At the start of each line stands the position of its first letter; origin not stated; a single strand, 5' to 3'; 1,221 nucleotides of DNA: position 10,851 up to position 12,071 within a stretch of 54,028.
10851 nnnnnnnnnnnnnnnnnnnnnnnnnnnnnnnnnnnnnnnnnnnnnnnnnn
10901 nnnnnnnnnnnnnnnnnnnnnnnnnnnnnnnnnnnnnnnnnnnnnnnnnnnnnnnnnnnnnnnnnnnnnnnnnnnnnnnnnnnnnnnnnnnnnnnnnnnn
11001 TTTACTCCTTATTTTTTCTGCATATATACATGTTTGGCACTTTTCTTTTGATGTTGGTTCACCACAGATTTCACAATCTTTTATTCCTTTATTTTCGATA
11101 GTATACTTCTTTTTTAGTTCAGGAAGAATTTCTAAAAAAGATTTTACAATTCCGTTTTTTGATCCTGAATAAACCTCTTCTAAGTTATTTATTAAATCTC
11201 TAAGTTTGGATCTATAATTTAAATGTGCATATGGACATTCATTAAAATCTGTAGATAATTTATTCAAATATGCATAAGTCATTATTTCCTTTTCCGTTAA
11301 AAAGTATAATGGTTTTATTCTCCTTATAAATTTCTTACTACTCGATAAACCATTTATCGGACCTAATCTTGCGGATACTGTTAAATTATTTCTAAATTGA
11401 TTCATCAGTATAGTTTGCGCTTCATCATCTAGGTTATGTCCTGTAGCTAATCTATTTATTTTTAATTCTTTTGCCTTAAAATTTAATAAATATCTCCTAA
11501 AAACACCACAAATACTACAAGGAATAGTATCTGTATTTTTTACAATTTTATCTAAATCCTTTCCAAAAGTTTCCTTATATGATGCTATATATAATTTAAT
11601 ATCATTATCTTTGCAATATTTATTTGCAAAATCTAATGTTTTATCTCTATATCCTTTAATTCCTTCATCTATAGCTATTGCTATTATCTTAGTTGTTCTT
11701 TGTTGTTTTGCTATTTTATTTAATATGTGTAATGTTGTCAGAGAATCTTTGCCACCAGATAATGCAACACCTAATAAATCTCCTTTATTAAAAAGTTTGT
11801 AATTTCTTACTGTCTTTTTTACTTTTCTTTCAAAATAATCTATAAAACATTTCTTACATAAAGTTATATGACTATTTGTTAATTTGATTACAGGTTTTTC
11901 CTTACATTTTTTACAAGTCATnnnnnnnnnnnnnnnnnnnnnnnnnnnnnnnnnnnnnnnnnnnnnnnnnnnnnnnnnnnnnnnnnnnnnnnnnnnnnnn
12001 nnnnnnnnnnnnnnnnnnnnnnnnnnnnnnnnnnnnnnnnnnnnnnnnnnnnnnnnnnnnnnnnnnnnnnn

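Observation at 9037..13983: Complete eukaryote-like mcm5s2U34 wobble-modification kit clustered beside a U34 tRNA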

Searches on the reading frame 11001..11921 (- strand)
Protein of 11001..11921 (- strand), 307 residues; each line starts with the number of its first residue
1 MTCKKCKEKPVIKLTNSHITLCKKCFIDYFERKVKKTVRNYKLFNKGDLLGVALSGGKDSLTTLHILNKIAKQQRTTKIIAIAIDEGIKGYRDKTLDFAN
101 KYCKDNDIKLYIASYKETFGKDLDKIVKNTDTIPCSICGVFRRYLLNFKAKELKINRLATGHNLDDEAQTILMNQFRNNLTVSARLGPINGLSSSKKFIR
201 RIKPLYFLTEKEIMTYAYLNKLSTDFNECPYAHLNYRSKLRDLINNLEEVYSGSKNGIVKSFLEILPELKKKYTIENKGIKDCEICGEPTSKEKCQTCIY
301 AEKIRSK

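Call 4: search_protein_families(library=pfam, proteins=[window:11001-11921:-], max_evalue=0.01)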
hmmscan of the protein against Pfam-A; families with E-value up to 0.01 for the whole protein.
window:11001-11921:- (307 aa): 4 families
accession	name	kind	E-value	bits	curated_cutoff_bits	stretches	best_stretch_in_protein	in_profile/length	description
PF01171.26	ATP_bind_3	-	2.4e-17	63.7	27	1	51-223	3-162/182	PP-loop family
PF22082.2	TtuA_LIM_N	-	2.7e-07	31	27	1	3-27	2-26/26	2-thiouridine synthetase TtuA, N-terminal LIM domain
PF01507.26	PAPS_reduct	-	0.00025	21.5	22.5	1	52-222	4-154/175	Phosphoadenosine phosphosulfate reductase domain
PF03054.22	tRNA_Me_trans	-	0.00031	20.9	20.6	1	51-164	4-128/202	tRNA methyl transferase HUP domain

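Call 5: search_protein_families(library=ncbifam, proteins=[window:11001-11921:-], max_evalue=0.01)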
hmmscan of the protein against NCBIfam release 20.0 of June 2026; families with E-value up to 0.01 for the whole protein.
window:11001-11921:- (307 aa): 10 families
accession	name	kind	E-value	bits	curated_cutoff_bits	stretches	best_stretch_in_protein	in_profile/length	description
NF047749.1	tRNAThiolNcsA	equivalog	1.5e-66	224.7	500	1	1-305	1-320/322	tRNA 2-thiolation protein NcsA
NF049949.1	tRNAsynTtuAPyrococ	equivalog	1.9e-60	204.5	450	1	1-298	1-287/292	tRNA-5-methyluridine(54) 2-sulfurtransferase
NF007972.0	PRK10696.1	equivalog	3.4e-31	108.6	272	1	30-268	24-254/295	tRNA 2-thiocytidine(32) synthetase TtcA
TIGR00269.1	TIGR00269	hypoth_equivalog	9.7e-27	93.3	62.75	1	199-304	1-104/104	TIGR00269 family protein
TIGR02432.1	lysidine_TilS_N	equivalog_domain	3e-19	69.7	93.6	1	51-223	3-166/189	tRNA lysidine(34) synthetase TilS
NF010366.0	PRK13795.1-1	equivalog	5.3e-07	28.2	745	1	51-126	270-340/667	hypothetical protein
NF007942.0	PRK10660.1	equivalog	5.9e-07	28.6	606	1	42-222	13-177/439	tRNA lysidine(34) synthetase TilS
NF001138.1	PRK00143.1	equivalog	4.4e-05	22.6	284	1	52-167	4-126/345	tRNA 2-thiouridine(34) synthase MnmA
TIGR00268.2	TIGR00268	equivalog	0.00033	20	150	1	49-168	15-125/259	ATP-dependent sacrificial sulfur transferase LarE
NF010367.0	PRK13795.1-2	equivalog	0.0012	17.4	456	1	46-125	240-313/584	hypothetical protein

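Call 23: search_solved_structures(query=window:11001-11921:-, max_evalue=0.001, show_alignments=2)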
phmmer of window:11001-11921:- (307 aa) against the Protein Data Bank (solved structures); distinct sequences matched with E-value up to 0.001: 8.
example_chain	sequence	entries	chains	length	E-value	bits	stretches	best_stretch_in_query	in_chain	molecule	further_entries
6scy_A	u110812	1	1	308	3.1e-55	190.9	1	1-303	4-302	[4Fe-4S]-dependent U34-ARNt thiolase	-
6scy_B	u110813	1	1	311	5.9e-55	190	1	1-303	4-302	[4Fe-4S]-dependent U34-ARNt thiolase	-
3vrh_A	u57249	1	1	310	1.7e-53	185.2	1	1-300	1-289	Putative uncharacterized protein PH0300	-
5mko_A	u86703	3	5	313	1.7e-53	185.2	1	1-300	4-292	TtuA PH0300 | PH0300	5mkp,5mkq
5gha_A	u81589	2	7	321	4.6e-42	147.6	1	1-299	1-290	Sulfur Transferase TtuA | tRNA-5-methyluridine(54) 2-sulfurtransferase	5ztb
5b4e_A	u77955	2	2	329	5e-42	147.5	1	1-299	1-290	Sulfur Transferase TtuA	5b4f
3a2k_A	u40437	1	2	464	2.6e-06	30.3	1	33-181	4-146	tRNA(Ile)-lysidine synthase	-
1wy5_A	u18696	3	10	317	7.1e-06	28.9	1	32-251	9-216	Hypothetical UPF0072 protein AQ_1887 | tRNA(Ile)-lysidine synthase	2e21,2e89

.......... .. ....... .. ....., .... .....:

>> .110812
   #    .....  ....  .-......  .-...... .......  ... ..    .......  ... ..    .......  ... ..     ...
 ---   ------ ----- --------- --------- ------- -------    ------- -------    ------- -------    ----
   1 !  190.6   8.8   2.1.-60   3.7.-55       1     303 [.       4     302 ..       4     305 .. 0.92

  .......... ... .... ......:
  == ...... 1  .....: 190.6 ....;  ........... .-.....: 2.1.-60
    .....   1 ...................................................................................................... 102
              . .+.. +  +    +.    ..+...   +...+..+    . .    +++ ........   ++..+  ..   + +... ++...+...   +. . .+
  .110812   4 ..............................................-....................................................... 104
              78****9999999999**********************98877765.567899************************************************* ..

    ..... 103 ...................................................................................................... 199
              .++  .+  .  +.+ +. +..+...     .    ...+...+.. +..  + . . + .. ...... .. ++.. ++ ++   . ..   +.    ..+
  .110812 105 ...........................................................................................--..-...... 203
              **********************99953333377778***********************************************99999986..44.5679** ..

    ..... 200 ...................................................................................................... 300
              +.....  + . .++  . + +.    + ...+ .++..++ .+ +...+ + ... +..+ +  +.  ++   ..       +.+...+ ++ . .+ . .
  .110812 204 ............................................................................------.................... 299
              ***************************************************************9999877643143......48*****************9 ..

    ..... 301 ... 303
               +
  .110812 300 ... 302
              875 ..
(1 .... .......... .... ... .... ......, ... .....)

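Call 41: find_related_loci(query=A2, collection=genome_contigs, flank=8000)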
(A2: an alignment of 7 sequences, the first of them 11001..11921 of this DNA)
Query A2 (307 aa) in genome_contigs; peptide patterns used: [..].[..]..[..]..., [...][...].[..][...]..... (x = any residue, [..] = any of these).
600 stretches matched a pattern (row limit reached: there are more); 576 encode a relative of the query (tblastn E <= 1e-3); the best 80 are kept; 80 distinct loci.
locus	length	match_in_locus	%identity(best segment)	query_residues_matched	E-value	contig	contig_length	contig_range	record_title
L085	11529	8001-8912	58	1-304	5e-116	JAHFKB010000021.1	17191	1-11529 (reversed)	MAG: archaeon isolate nzgw40 NODE_4603_length_17192_cov_5.868666, whole genome shotgun sequence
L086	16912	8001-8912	57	1-305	1e-111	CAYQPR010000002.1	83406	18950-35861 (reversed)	MAG TPA_asm: Candidatus Woesearchaeota archaeon isolate SRP178908_co2_276 genome assembly, contig: NODE_44_length_83406_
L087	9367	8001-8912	56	1-304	4e-109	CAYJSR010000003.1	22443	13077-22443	MAG TPA_asm: Candidatus Woesearchaeota archaeon isolate ERP125453_co1_330 genome assembly, contig: NODE_2159_length_2244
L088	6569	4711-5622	56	1-304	2e-106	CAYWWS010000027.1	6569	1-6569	MAG TPA_asm: Candidatus Woesearchaeota archaeon isolate SRP269290_co3_1000 genome assembly, contig: NODE_17033_length_65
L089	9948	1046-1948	52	1-306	2e-103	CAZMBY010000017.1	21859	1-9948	MAG TPA_asm: uncultured Methanosarcinales archaeon isolate binchicken_co125_1124 genome assembly, contig: NODE_4786_leng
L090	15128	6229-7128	54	1-305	1e-102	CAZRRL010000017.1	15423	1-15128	MAG TPA_asm: uncultured Methanosarcinales archaeon isolate binchicken_co251_826 genome assembly, contig: NODE_5282_lengt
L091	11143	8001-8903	52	1-305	2e-100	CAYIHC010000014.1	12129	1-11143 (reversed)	MAG TPA_asm: Candidatus Woesearchaeota archaeon isolate ERP119705_co20_126 genome assembly, contig: NODE_6077_length_121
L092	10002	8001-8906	47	1-307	1e-92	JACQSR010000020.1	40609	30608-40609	MAG: Candidatus Woesearchaeota archaeon isolate NC_groundwater_1390_Ag_S-0.2um_45_88 S_p2_S4_coassembly_k141_1530196, wh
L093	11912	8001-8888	45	1-306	3e-86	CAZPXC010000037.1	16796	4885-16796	MAG TPA_asm: uncultured Methanosarcinales archaeon isolate binchicken_co151_549 genome assembly, contig: NODE_4878_lengt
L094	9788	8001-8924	46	1-304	2e-83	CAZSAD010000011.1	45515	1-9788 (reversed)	MAG TPA_asm: uncultured Methanosarcinales archaeon isolate SRP062349_co5_133 genome assembly, contig: NODE_171_length_45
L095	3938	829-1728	47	10-303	7e-83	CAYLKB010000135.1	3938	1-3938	MAG TPA_asm: uncultured Methanosarcinales archaeon isolate SRP141376_co5_31 genome assembly, contig: NODE_51923_length_3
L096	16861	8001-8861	45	1-299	6e-77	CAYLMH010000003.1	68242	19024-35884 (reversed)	MAG TPA_asm: uncultured Methanosarcinales archaeon isolate binchicken_co125_1075 genome assembly, contig: NODE_855_lengt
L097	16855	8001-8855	44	3-298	3e-75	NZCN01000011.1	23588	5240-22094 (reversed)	MAG: Candidatus Woesearchaeota archaeon isolate ARS1199 MHASMcontig_198760, whole genome shotgun sequence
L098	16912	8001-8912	43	3-307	1e-74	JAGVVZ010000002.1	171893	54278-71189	MAG: Candidatus Aenigmatarchaeota archaeon isolate RIFCSPHIGHO2_02_FULL_35_12 rifcsphigho2_02_scaffold_37, whole genome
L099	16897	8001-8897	43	6-307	1e-74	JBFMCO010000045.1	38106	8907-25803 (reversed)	MAG: Candidatus Micrarchaeota archaeon isolate MAG195 MAG195_45, whole genome shotgun sequence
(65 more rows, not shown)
